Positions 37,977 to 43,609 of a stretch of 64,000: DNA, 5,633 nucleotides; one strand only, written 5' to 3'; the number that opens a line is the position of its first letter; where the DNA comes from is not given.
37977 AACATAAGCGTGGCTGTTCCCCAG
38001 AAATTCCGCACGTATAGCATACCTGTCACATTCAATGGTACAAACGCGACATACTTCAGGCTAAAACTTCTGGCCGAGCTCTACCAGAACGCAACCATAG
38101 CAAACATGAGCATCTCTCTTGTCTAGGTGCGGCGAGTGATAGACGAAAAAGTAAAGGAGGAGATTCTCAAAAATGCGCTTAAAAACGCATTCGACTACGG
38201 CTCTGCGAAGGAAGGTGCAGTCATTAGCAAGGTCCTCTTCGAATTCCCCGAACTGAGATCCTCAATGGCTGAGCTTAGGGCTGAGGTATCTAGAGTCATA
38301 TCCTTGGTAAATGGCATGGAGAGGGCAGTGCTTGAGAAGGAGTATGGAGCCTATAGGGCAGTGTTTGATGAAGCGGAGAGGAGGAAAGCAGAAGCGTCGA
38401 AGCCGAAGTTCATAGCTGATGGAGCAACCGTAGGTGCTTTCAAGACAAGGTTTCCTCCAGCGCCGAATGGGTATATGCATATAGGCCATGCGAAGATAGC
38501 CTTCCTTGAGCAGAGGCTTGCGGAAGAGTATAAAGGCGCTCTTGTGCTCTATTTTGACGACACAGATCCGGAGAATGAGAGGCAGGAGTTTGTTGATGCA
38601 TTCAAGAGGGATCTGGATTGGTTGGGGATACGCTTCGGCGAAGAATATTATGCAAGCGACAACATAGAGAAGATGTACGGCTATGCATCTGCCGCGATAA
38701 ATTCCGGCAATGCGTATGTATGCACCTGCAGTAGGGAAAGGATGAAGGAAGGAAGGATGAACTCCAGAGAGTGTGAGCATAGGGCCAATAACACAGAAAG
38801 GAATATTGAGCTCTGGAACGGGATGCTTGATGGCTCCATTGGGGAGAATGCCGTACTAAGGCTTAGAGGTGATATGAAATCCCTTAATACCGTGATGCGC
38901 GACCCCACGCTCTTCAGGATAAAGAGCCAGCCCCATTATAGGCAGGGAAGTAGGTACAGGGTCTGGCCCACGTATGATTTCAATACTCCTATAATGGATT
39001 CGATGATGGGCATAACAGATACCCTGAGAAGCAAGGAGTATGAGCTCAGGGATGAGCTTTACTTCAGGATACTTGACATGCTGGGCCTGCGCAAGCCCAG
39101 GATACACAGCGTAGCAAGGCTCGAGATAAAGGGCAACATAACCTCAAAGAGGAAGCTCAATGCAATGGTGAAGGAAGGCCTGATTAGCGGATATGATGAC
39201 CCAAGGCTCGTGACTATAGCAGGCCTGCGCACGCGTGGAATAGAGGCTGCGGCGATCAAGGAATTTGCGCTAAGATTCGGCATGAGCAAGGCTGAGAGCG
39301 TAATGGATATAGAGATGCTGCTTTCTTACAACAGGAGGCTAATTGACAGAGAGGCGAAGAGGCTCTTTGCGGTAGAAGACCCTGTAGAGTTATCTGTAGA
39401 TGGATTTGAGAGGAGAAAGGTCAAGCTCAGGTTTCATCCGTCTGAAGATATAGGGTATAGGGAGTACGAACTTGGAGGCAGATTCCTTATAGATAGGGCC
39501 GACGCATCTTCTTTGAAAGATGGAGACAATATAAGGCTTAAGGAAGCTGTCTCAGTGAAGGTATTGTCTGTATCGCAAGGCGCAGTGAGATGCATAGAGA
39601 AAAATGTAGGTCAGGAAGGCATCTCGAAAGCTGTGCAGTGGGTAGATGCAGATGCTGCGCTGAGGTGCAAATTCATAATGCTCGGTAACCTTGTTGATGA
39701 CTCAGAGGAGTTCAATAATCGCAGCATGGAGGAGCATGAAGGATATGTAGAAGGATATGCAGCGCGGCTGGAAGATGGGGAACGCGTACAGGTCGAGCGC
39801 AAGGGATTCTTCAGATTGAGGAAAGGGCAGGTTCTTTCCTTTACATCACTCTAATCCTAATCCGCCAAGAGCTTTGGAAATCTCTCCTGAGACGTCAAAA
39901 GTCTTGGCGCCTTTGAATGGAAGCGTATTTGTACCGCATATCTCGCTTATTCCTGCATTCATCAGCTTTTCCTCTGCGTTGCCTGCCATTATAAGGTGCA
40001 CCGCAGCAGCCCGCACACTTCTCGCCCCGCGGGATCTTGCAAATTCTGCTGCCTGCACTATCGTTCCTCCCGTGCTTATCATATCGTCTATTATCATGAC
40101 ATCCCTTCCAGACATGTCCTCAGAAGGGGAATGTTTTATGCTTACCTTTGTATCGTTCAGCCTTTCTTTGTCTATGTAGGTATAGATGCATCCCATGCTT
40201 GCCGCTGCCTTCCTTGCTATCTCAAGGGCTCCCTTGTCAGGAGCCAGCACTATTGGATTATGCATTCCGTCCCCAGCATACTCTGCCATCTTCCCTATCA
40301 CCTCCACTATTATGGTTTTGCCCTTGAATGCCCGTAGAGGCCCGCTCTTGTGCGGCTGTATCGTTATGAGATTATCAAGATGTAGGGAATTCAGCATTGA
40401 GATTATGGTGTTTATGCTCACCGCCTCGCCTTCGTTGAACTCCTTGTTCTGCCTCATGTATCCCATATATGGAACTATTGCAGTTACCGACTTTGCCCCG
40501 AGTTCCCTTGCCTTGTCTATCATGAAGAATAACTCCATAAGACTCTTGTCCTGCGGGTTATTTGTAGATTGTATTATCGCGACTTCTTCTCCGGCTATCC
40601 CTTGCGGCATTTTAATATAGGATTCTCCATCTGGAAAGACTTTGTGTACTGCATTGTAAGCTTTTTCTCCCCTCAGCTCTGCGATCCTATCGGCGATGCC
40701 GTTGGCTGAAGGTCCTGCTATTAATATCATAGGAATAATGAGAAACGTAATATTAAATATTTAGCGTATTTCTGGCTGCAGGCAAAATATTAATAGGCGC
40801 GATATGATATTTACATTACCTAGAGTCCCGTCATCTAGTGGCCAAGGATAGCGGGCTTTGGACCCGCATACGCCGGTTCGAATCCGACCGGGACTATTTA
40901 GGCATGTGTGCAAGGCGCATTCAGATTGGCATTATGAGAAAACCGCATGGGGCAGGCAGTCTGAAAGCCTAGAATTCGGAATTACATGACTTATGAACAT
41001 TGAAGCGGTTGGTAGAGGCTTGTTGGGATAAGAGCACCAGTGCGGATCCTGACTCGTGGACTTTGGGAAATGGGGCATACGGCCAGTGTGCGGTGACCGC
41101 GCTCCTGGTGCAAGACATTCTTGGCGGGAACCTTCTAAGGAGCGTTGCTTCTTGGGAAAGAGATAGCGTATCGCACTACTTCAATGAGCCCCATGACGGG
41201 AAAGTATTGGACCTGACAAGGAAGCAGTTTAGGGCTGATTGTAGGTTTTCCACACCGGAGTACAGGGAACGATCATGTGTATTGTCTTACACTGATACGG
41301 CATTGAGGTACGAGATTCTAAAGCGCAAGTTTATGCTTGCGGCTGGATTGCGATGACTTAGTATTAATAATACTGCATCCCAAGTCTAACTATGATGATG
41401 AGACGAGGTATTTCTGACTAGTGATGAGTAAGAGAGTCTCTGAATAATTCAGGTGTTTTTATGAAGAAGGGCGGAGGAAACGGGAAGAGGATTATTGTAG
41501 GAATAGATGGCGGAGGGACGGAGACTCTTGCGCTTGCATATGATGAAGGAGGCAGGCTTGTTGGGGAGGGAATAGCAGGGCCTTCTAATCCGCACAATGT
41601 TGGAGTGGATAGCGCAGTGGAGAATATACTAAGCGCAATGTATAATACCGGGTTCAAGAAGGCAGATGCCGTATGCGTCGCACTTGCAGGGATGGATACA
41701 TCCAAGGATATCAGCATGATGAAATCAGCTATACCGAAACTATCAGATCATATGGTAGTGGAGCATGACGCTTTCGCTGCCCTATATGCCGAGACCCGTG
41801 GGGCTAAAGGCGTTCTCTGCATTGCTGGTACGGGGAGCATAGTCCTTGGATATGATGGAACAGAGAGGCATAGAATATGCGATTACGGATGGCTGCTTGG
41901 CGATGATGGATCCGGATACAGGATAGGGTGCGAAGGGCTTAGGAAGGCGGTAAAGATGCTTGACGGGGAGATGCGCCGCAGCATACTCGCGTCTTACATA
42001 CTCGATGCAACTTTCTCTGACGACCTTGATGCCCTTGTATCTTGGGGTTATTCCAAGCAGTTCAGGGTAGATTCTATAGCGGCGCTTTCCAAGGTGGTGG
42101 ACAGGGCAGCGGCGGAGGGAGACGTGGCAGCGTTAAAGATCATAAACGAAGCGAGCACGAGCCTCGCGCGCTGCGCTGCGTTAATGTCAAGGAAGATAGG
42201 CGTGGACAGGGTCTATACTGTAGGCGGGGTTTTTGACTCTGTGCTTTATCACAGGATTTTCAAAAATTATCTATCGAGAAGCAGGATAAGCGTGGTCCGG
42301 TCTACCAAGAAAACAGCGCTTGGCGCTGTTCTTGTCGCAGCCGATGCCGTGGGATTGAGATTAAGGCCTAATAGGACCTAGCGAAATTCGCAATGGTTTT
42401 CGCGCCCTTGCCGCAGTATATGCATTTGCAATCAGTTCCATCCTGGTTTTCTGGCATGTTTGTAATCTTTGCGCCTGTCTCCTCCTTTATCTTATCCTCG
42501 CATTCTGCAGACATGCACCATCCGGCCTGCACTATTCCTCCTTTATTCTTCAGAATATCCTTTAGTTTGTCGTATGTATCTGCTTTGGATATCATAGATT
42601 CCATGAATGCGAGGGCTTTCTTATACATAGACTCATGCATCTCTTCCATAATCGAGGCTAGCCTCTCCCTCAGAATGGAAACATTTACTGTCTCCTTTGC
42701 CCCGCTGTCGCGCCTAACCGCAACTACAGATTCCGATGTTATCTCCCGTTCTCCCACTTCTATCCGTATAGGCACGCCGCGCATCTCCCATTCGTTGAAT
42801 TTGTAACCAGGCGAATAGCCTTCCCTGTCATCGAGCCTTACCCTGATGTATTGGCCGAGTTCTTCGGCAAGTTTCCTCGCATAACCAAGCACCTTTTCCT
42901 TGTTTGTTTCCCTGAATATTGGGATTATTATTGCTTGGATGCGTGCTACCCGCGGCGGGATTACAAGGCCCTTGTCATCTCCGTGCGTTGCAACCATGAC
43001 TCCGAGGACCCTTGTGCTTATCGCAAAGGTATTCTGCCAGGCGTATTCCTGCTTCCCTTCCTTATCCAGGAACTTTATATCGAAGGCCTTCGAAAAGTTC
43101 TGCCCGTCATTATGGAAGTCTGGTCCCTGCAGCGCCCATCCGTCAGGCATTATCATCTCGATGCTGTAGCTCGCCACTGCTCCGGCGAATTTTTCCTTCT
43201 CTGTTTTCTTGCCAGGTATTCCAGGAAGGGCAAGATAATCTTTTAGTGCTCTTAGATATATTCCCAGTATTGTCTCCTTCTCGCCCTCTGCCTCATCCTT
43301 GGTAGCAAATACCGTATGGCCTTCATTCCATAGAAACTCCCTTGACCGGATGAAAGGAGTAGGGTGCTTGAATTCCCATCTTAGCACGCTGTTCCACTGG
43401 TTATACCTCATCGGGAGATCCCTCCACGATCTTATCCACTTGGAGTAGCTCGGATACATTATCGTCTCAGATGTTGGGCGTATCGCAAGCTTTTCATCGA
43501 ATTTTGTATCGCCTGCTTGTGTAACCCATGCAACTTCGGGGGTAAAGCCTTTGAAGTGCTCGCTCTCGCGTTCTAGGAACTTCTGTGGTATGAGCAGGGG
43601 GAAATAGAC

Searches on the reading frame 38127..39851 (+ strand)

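Call 76: search_protein_families(library=pfam, proteins=[window:38127-39851:+], max_evalue=0.001)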
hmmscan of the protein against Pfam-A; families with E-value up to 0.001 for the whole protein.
window:38127-39851:+ (575 aa): 3 families
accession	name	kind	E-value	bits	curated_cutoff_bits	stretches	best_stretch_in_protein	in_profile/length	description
PF00749.27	tRNA-synt_1c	-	3.1e-81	273.1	23.4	1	106-393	3-299/314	tRNA synthetases class I (E and Q), catalytic domain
PF03950.23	tRNA-synt_1c_C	-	1.3e-15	57.8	23.9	1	410-490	1-86/91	tRNA synthetases class I (E and Q), anti-codon binding domain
PF20974.2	tRNA-synt_1c_C2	-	2.5e-09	38.1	23.9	1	503-564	2-68/69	tRNA synthetases class I (E and Q), anti-codon binding domain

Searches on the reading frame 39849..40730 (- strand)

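Call 76: search_protein_families(library=pfam, proteins=[window:39849-40730:-], max_evalue=0.001)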
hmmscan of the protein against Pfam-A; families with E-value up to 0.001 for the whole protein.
window:39849-40730:- (294 aa): 4 families
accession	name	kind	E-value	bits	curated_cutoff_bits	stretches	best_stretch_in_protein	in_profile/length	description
PF13793.12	Pribosyltran_N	-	5e-28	97.8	25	1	1-115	1-115/117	N-terminal domain of ribose phosphate pyrophosphokinase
PF00156.33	Pribosyltran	-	2.1e-17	63.4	26.3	1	140-254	11-130/158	Phosphoribosyl transferase domain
PF14572.12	Pribosyl_synth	-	9.8e-11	42.4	27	1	205-274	80-149/184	Phosphoribosyl synthetase-associated domain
PF14681.12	UPRTase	-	3e-05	24.1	27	1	178-257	92-169/206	Uracil phosphoribosyltransferase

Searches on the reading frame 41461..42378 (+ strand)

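Call 76: search_protein_families(library=pfam, proteins=[window:41461-42378:+], max_evalue=0.001)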
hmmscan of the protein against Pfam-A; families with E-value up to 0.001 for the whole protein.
window:41461-42378:+ (306 aa): 2 families
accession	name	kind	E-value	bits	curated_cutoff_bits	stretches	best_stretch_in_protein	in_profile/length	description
PF01869.26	BcrAD_BadFG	-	6e-41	141.2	31.5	1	13-293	1-271/271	BadF/BadG/BcrA/BcrD ATPase family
PF02782.22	FGGY_C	-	0.00082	19.6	27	0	215-294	125-195/198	FGGY family of carbohydrate kinases, C-terminal domain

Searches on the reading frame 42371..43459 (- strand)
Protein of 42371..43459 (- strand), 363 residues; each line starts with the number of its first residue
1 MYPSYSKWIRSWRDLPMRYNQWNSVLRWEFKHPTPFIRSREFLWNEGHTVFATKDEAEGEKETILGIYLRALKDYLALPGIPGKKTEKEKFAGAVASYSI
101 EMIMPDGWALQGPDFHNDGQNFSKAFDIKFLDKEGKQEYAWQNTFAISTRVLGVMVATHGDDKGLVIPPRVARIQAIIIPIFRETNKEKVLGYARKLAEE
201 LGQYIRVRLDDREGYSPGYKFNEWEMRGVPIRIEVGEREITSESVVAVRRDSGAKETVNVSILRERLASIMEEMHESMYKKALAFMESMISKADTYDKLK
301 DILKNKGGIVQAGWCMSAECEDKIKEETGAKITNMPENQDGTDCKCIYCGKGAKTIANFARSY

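Call 76: search_protein_families(library=pfam, proteins=[window:42371-43459:-], max_evalue=0.001)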
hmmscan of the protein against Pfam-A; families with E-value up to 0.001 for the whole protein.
window:42371-43459:- (363 aa): 3 families
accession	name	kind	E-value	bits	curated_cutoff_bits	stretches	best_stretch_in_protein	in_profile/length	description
PF09180.16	ProRS-C_1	-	4.8e-21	75.1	31.5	1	296-363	1-71/71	Prolyl-tRNA synthetase, C-terminal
PF03129.25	HGTP_anticodon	-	2.1e-19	69.9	21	1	175-267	1-91/94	Anticodon binding domain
PF00587.30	tRNA-synt_2b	-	3.7e-14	53.6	29.3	1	6-158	26-178/179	tRNA synthetase class II core domain (G, H, P, S and T)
